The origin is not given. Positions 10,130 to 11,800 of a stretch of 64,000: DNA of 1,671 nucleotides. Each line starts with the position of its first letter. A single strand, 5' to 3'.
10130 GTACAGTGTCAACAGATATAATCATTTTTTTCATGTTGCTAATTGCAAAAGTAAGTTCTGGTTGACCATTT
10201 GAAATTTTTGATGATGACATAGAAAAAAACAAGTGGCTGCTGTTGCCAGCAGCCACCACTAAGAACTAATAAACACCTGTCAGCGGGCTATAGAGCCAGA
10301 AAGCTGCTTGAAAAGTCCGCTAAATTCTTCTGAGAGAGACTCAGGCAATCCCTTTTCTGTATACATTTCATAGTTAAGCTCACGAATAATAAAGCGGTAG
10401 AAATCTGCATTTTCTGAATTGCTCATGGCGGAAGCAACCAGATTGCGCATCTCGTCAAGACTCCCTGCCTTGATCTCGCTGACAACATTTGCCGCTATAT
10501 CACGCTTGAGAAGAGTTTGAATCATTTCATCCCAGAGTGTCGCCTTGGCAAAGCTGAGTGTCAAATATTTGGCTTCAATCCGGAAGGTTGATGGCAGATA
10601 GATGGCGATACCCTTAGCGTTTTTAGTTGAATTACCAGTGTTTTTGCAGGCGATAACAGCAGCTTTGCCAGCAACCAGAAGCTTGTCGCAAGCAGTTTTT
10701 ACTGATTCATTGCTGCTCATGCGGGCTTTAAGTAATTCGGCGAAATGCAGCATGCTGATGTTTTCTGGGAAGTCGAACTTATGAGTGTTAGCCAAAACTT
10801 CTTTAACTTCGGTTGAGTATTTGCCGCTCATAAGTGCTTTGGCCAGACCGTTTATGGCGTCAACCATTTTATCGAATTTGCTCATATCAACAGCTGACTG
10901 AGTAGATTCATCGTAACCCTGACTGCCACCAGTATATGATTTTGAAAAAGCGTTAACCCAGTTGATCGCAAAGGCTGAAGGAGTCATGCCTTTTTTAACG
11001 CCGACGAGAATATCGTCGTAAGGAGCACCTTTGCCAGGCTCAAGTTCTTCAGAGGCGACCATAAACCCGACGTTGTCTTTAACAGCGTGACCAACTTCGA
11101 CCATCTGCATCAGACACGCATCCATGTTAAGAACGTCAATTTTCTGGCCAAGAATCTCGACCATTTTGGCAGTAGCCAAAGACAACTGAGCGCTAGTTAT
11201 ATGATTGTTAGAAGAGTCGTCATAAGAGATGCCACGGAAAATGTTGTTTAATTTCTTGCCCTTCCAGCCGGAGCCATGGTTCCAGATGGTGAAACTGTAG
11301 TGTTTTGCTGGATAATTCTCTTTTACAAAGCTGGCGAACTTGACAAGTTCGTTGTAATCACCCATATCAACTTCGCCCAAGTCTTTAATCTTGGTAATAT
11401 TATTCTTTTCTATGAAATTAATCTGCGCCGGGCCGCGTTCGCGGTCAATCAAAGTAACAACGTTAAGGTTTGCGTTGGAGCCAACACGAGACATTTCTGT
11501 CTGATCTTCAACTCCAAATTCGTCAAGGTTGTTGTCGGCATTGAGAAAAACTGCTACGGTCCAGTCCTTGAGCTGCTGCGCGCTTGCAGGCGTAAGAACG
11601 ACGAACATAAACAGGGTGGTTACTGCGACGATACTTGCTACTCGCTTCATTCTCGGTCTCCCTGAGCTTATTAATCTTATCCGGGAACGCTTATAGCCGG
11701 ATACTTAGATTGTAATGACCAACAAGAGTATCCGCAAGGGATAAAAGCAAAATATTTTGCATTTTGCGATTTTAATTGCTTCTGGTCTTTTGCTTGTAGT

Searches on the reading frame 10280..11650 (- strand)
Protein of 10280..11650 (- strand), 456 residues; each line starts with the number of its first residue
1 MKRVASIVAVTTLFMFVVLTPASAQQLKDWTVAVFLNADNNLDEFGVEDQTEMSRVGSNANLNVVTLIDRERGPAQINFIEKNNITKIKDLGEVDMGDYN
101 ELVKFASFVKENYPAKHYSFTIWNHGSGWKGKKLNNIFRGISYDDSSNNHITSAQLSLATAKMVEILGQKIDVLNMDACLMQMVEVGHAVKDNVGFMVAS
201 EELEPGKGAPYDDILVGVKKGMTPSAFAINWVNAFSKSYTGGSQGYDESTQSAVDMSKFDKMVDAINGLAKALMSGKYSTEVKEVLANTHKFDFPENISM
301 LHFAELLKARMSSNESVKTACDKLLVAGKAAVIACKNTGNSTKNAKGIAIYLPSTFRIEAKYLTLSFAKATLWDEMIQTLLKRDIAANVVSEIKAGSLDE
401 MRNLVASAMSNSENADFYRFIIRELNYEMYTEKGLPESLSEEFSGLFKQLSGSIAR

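Call 6: search_protein_families(library=pfam, proteins=[window:10280-11650:-], max_evalue=1)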
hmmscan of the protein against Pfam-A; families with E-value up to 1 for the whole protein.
window:10280-11650:- (456 aa): 2 families
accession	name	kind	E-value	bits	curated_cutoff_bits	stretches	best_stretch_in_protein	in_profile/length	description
PF03415.19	Peptidase_C11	-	9.7e-51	173.8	25.8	1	34-378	1-357/359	Clostripain family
PF21354.3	STAT_linker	-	0.13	13.1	27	0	97-123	51-77/78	Signal transducer and activator of transcription, linker domain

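Call 7: search_protein_families(library=ncbifam, proteins=[window:10280-11650:-], max_evalue=1)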
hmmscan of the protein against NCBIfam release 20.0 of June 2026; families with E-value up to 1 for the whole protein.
window:10280-11650:- (456 aa): 1 family
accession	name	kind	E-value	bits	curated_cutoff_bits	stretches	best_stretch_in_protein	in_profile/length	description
TIGR02806.2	clostrip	equivalog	2.4e-21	76.1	550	2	92-221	89-224/472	clostripain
